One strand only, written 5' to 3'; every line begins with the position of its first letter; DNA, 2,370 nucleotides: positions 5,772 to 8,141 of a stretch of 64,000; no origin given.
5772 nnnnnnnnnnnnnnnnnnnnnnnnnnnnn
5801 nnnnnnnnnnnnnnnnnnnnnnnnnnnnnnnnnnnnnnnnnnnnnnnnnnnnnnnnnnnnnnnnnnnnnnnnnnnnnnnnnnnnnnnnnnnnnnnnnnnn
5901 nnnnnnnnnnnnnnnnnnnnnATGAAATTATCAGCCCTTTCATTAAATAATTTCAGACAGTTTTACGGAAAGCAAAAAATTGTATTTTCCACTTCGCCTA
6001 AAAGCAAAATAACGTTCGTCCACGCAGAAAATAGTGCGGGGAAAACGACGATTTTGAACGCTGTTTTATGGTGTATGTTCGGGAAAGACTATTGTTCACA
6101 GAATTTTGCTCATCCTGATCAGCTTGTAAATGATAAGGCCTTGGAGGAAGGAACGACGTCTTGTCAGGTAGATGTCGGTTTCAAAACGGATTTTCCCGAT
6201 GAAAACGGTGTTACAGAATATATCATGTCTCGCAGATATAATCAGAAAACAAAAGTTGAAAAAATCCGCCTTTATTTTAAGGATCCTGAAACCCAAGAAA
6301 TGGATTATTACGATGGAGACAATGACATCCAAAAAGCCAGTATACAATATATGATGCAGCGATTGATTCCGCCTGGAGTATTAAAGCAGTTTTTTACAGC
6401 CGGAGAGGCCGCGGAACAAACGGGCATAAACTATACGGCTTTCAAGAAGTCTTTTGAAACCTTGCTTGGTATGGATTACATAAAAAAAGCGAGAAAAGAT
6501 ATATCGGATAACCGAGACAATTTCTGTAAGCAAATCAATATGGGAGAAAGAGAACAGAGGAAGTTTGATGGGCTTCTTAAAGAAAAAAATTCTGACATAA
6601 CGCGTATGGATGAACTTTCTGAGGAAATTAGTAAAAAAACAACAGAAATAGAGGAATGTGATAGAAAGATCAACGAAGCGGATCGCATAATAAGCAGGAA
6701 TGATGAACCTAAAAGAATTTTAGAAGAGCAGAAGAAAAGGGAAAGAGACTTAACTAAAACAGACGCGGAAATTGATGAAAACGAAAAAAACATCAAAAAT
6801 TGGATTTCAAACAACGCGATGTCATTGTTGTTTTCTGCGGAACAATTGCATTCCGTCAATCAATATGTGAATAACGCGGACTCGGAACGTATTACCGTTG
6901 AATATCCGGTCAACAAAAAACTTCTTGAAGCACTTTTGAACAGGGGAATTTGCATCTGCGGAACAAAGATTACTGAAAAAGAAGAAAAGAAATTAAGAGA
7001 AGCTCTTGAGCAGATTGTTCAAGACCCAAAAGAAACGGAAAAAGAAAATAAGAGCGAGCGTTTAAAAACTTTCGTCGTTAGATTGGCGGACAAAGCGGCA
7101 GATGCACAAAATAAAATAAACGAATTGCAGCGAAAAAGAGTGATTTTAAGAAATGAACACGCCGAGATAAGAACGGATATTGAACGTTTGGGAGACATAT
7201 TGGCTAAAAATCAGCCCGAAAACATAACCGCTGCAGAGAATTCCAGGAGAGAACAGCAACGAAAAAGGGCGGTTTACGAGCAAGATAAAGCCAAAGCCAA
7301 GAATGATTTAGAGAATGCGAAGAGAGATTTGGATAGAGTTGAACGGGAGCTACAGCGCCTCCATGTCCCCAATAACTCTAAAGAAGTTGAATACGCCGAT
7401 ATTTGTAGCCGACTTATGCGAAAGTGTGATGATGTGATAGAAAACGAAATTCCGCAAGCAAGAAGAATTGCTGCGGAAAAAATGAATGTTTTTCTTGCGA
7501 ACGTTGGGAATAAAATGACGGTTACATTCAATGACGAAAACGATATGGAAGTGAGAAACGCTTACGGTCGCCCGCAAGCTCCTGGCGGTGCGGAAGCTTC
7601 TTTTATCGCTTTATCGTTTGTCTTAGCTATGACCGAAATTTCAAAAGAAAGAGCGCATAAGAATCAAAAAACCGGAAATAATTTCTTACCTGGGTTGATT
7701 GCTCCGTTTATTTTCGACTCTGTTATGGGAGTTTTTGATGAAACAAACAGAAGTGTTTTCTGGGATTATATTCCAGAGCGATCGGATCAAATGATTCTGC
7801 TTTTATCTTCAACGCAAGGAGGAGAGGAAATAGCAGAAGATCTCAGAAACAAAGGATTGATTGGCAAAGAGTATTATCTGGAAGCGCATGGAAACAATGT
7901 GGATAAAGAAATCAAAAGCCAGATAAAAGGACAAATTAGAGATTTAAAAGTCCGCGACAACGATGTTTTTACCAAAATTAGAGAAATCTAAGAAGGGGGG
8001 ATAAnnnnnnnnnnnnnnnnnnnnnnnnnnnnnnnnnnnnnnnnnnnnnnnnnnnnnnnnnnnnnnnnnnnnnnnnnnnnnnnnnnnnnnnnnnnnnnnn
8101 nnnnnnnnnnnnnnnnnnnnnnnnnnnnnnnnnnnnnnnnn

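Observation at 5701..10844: Translationally coupled four-gene module (small ORF, SMC-like ATPase, small ORF, PLD-nuclease/SF2-helicase) directly upstream of and co-oriented with dndBCDEA: candidate phosphorothioate-dependent restriction partner unlike DndFGH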

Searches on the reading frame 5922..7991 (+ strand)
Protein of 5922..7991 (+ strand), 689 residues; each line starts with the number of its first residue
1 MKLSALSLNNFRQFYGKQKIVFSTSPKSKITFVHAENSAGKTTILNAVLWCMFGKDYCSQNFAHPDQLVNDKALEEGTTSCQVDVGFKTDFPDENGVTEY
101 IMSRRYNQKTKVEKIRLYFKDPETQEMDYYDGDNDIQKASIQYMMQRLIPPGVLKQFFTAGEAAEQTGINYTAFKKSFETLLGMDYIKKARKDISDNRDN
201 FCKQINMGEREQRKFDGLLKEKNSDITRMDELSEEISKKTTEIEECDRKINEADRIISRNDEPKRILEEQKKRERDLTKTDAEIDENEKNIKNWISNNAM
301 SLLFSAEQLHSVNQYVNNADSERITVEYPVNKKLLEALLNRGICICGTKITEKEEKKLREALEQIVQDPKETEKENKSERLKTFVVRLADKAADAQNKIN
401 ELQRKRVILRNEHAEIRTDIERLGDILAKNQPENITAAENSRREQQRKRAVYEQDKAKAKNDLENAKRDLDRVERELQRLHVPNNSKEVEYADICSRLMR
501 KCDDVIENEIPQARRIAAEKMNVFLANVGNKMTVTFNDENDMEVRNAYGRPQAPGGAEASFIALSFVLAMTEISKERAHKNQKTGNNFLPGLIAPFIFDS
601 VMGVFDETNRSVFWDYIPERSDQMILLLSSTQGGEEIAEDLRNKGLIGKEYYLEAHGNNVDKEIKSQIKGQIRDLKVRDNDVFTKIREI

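Call 3: search_protein_families(library=padloc, proteins=[window:5922-7991:+], max_evalue=0.01)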
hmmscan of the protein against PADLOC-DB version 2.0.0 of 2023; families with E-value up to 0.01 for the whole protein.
window:5922-7991:+ (689 aa): 48 families (the best 25 are shown)
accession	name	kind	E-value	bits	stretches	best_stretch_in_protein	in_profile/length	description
PDLC02722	PbeC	-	4.8e-84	281.2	1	1-658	1-638/643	PbeC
PDLC02741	PbeC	-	5.6e-77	257.7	1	1-654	1-641/644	PbeC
PDLC02750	PbeC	-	1.4e-76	256.4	1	1-651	1-629/629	PbeC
PDLC02714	PbeC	-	3.1e-70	235.8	1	1-656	1-650/651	PbeC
PDLC02753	PbeC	-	1.1e-50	170.6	1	1-653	1-646/648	PbeC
PDLC02739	PbeC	-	3.2e-50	169.5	1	1-642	1-637/644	PbeC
PDLC02730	PbeC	-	2.2e-49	166.8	1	1-649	1-650/651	PbeC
PDLC02729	PbeC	-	1.2e-38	131.1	1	1-657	1-657/668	PbeC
PDLC02732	PbeC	-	3.3e-36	123.1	1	1-511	1-509/625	PbeC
PDLC02756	PbeC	-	4e-35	119.9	1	1-491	1-491/643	PbeC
PDLC02668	DndD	-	3.8e-34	116.7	1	1-493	1-485/659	DndD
PDLC02726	PbeC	-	2.6e-33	113.4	1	2-643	2-616/637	PbeC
PDLC02723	PbeC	-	1.5e-29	101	1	3-574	3-579/618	PbeC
PDLC02740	PbeC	-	2.2e-27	94.2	1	1-493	1-482/648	PbeC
PDLC02715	PbeC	-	3.8e-26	90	1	1-626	1-618/619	PbeC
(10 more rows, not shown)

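Call 4: search_protein_families(library=pfam, proteins=[window:5922-7991:+], max_evalue=0.01)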
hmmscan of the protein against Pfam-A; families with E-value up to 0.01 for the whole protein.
window:5922-7991:+ (689 aa): 2 families
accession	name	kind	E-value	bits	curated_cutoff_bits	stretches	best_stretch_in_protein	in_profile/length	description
PF13476.12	AAA_23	-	3.5e-12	47.8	27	1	6-291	2-200/201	AAA domain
PF13514.12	AAA_27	-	5.2e-06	26.6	22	1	1-67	1-66/206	AAA domain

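Call 5: search_protein_families(library=ncbifam, proteins=[window:5922-7991:+], max_evalue=0.01)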
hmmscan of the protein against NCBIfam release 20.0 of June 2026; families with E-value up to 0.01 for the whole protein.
window:5922-7991:+ (689 aa): 6 families
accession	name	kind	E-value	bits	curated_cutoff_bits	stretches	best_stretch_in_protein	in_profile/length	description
TIGR03185.1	DNA_S_dndD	equivalog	1.7e-28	99.5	245.85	2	1-485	1-474/650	DNA sulfur modification protein DndD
NF045487.1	ASRP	equivalog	1.5e-07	30.5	300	1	30-497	16-444/593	archaea-specific SMC-related protein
TIGR02169.1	SMC_prok_A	equivalog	4e-05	21.5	729.4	0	188-498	688-989/1165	chromosome segregation protein SMC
NF045780.1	TrlF_fam_ATP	equivalog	0.00048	19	350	1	39-497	320-737/944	TrlF family AAA-like ATPase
TIGR00611.2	recf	equivalog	0.00049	19.4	172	1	4-60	2-53/339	DNA replication/repair protein RecF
NF002572.0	PRK02224.1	equivalog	0.00065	18.1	1087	0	1-88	1-75/888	DNA double-strand break repair ATPase Rad50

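Call 13: find_encoding_contigs(protein=window:5922-7991:+, flank=10000, max_places=6)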
Protein window:5922-7991:+ (689 aa): 5 contigs read that carry it; 3 places shown.
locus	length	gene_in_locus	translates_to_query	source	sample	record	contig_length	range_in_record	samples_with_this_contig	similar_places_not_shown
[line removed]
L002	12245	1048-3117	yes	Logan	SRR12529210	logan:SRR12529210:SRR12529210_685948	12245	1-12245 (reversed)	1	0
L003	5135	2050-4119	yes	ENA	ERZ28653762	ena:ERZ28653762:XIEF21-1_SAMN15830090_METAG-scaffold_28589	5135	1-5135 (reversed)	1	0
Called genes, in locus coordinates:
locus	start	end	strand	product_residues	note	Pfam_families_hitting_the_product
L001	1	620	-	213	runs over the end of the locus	-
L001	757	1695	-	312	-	PF00753:Lactamase_B, PF23023:Anti-Pycsar_Apyc1 (weak), PF00301:Rubredoxin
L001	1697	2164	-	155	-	PF22381:Staph_reg_Sar_Rot, PF12802:MarR_2 (weak), PF01047:MarR, PF13463:HTH_27 (faint)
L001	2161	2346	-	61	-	-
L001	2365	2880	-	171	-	PF00210:Ferritin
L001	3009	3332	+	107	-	-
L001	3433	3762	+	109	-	PF13443:HTH_26 (faint), PF01381:HTH_3 (weak)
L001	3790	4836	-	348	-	PF02661:Fic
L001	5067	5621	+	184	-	PF03235:GmrSD_N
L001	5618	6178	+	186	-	-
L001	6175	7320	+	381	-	PF02463:SMC_N (weak), PF11398:DUF2813 (faint), PF13175:AAA_15, PF13304:AAA_21, PF13175:AAA_15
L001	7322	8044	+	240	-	-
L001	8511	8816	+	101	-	PF08863:YolD (weak)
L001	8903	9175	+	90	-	PF00216:Bac_DNA_binding, PF18291:HU-HIG (weak)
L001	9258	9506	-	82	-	-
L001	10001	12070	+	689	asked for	PF13476:AAA_23, PF13514:AAA_27 (weak)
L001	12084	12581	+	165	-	PF27807:DNA_S_mod_dnd_assoc_4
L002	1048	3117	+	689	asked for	PF13476:AAA_23, PF13514:AAA_27 (weak)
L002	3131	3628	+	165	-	PF27807:DNA_S_mod_dnd_assoc_4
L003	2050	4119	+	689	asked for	PF13476:AAA_23, PF13514:AAA_27 (weak)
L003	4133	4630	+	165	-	PF27807:DNA_S_mod_dnd_assoc_4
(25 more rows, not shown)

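Call 47: search_solved_structures(query=window:5922-7991:+, max_evalue=0.001)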
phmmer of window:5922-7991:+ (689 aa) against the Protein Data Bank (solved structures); distinct sequences matched with E-value up to 0.001: 0.
